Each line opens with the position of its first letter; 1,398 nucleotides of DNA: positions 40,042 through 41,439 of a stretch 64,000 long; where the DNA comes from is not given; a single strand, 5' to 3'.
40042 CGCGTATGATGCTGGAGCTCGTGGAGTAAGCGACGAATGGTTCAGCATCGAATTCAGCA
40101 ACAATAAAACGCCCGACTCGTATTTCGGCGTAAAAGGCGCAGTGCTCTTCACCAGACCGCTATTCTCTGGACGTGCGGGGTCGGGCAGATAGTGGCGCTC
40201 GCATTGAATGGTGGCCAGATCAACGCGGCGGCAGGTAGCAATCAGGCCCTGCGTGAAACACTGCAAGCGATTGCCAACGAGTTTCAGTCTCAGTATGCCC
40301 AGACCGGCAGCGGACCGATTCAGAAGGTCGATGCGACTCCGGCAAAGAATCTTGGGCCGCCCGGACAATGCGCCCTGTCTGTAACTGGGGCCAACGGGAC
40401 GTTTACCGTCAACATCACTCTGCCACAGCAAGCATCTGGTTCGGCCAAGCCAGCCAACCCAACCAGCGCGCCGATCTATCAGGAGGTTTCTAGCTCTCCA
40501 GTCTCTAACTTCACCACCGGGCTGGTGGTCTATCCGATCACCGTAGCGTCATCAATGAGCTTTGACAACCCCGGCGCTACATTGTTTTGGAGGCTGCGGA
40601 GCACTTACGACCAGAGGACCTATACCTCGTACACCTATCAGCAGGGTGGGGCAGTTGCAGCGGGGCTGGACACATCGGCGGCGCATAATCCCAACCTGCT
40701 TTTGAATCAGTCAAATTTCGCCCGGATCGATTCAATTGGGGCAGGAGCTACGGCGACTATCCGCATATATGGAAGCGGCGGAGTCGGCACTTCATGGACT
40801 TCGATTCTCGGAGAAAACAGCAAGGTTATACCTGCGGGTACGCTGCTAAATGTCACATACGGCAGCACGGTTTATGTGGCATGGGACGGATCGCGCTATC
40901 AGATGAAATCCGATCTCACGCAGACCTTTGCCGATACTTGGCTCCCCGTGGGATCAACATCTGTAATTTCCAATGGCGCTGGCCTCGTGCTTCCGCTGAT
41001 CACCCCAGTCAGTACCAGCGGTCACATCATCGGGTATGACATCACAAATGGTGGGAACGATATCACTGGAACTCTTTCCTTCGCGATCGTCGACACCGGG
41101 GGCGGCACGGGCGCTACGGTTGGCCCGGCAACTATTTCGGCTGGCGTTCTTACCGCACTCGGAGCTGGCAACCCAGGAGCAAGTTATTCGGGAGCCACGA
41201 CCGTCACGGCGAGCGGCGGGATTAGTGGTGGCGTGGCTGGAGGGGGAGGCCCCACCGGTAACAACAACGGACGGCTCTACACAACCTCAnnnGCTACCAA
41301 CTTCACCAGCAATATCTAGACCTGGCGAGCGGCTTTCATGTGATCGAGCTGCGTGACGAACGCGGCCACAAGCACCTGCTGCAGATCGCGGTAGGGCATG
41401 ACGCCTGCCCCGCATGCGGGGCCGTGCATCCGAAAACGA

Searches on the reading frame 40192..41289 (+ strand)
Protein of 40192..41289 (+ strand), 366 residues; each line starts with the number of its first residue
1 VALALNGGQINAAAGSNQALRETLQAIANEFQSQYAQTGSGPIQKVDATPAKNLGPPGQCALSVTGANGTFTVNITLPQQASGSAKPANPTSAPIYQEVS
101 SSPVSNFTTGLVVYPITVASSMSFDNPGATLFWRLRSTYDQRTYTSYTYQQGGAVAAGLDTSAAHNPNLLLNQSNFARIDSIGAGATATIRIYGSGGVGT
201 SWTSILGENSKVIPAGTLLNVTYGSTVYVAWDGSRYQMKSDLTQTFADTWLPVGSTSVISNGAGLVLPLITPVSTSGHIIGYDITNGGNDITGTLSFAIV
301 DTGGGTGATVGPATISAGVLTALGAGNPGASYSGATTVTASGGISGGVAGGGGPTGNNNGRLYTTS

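Call 13: search_protein_families(library=phrogs, proteins=[window:40192-41289:+], max_evalue=0.01)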
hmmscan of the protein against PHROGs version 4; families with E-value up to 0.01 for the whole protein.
window:40192-41289:+ (366 aa): 0 families

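Call 26: search_protein_families(library=pfam, proteins=[window:40192-41289:+], max_evalue=0.05)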
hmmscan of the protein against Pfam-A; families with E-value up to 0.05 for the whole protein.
window:40192-41289:+ (366 aa): 0 families

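Call 72: find_related_loci(query=window:40192-41289:+, collection=viral_contigs, flank=6000)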
Query window:40192-41289:+ (366 aa) in viral_contigs; peptide patterns used: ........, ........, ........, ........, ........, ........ (x = any residue, [..] = any of these).
16 stretches matched a pattern, but none encodes a relative of the query by tblastn (E <= 1e-3).
